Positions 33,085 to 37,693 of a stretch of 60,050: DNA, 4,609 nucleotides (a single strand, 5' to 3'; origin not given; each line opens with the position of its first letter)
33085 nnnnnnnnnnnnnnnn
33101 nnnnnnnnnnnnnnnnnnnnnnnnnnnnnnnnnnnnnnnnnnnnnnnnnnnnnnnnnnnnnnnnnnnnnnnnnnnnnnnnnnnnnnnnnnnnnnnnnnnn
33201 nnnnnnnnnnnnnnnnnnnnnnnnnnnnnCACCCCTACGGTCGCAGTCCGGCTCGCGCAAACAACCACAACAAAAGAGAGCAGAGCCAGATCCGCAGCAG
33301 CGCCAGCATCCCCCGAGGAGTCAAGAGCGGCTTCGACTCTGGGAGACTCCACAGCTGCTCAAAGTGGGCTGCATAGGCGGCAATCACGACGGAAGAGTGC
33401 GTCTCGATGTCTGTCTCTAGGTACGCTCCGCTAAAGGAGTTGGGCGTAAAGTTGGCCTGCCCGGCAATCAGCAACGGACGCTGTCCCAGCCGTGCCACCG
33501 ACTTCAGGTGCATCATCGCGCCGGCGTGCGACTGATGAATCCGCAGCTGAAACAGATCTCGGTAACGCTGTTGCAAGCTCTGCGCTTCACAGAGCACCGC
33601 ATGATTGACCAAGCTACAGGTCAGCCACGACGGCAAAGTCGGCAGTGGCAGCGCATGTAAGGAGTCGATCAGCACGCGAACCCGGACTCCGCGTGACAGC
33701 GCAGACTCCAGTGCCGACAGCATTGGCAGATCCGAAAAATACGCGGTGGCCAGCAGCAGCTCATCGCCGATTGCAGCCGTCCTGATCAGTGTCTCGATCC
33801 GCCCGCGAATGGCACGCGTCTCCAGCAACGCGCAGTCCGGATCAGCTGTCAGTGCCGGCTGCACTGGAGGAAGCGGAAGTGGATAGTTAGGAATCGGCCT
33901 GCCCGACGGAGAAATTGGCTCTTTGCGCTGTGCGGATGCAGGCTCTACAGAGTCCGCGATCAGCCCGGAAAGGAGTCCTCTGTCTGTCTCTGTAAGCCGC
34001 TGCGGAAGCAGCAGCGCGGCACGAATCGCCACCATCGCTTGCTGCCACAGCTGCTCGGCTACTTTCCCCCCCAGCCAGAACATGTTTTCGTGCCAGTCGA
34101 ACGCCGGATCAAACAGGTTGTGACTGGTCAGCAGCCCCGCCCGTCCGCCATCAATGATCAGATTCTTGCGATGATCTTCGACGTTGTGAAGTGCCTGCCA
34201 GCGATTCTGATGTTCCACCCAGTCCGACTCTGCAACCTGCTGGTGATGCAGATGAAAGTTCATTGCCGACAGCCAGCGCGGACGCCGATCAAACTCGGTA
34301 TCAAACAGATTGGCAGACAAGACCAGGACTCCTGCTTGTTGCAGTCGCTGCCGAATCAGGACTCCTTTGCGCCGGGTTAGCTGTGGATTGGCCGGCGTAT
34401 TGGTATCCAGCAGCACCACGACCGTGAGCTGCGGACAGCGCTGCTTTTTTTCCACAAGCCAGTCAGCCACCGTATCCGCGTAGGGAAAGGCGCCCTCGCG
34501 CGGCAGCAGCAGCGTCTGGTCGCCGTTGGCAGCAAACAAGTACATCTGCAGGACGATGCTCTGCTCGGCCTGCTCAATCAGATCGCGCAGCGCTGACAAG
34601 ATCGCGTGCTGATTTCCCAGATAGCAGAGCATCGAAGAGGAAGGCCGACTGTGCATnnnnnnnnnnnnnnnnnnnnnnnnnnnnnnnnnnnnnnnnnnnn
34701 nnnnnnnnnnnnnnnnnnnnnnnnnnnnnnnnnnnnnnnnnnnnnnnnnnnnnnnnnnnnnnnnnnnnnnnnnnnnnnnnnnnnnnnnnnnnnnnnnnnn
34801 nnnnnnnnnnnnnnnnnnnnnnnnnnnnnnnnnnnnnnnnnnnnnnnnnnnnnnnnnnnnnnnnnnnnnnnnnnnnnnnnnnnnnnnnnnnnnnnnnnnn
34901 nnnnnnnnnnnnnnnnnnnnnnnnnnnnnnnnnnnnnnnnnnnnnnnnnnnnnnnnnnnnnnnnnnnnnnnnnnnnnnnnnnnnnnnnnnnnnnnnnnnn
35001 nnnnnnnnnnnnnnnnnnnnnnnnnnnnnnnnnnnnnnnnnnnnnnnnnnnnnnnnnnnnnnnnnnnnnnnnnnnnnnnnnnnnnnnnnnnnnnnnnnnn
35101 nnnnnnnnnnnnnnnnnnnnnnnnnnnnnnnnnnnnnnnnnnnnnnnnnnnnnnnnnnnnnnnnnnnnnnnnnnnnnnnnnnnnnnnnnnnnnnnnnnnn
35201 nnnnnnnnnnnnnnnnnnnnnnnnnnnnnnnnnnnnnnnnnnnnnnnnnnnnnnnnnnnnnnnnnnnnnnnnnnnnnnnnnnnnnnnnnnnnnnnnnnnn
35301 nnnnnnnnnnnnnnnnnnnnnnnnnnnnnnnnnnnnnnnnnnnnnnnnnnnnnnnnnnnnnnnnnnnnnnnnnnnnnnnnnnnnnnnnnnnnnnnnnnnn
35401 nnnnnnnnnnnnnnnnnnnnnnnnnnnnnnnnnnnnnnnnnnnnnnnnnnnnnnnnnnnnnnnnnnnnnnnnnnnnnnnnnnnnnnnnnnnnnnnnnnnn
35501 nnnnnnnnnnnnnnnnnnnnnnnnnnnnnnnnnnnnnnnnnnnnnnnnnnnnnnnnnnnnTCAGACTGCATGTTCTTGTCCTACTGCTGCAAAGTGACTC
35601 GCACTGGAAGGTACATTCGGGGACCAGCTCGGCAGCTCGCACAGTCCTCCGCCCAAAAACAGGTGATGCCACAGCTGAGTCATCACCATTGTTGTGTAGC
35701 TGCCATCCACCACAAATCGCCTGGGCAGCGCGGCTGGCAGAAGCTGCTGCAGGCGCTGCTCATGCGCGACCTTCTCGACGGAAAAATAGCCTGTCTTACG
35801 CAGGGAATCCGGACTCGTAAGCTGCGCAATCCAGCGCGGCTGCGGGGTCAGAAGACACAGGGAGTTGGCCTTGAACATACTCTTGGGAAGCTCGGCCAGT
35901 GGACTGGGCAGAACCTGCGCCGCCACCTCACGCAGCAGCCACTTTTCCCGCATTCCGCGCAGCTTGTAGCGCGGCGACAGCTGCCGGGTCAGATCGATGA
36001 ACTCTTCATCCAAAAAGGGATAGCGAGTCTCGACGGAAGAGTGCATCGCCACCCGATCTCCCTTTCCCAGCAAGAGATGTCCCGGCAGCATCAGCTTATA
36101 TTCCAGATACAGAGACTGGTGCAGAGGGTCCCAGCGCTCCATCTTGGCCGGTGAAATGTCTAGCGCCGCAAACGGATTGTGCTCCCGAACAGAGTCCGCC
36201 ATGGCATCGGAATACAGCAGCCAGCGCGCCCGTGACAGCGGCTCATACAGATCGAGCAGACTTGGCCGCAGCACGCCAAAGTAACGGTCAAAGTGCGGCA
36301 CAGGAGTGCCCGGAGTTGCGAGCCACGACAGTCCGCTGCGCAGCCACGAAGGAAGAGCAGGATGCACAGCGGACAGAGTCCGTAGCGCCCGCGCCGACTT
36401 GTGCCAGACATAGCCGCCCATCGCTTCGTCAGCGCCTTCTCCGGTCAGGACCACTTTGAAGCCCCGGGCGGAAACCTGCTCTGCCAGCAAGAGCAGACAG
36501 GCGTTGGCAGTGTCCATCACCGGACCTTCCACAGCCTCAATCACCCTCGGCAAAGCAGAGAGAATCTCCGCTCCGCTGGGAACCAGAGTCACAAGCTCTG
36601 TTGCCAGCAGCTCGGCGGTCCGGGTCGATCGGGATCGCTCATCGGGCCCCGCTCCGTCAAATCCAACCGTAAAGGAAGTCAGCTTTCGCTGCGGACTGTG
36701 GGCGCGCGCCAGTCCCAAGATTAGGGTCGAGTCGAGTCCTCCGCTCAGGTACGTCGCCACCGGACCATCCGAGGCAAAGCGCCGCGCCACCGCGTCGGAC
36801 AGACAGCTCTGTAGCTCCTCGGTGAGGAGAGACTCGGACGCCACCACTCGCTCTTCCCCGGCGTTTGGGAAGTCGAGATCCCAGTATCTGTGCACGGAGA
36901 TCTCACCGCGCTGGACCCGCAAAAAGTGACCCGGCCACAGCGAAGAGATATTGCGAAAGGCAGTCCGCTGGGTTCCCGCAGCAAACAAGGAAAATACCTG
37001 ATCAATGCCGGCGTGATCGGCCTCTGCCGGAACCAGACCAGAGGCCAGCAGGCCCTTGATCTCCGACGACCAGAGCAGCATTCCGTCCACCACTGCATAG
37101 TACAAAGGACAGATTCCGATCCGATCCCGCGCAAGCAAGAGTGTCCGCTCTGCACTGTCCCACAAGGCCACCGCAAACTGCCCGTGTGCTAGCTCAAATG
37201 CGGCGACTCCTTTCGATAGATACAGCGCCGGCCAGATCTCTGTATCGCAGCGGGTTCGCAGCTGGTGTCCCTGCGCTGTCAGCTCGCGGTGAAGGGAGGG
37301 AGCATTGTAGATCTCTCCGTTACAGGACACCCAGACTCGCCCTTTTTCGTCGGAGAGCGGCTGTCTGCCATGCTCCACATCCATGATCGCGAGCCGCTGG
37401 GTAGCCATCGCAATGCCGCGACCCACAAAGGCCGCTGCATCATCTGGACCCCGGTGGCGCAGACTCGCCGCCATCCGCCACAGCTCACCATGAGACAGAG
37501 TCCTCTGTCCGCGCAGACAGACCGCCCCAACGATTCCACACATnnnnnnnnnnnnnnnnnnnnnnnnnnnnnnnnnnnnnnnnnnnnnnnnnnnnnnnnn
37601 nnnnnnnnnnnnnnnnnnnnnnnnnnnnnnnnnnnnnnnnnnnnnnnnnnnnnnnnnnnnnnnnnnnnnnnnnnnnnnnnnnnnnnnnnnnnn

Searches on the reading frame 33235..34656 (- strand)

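Call 88: search_protein_families(library=pfam, proteins=[window:33235-34656:-], max_evalue=0.0001)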
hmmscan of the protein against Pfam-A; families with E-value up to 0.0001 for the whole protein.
window:33235-34656:- (473 aa): 1 family
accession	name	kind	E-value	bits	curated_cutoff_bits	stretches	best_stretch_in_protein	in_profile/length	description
PF13091.12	PLDc_2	-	4e-19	69.2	27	1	291-436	5-132/132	PLD-like domain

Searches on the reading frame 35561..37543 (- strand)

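Call 88: search_protein_families(library=pfam, proteins=[window:35561-37543:-], max_evalue=0.0001)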
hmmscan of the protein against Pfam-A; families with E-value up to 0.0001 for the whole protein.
window:35561-37543:- (660 aa): 3 families
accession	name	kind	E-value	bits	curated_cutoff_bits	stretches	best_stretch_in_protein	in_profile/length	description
PF00733.27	Asn_synthase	-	1.6e-73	248.9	21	1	244-601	2-333/354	Asparagine synthase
PF13537.11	GATase_7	-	1.1e-36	125.9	25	1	49-167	2-123/123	Glutamine amidotransferase domain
PF13522.11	GATase_6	-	2.7e-32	111.9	27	1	33-161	1-130/130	Glutamine amidotransferase domain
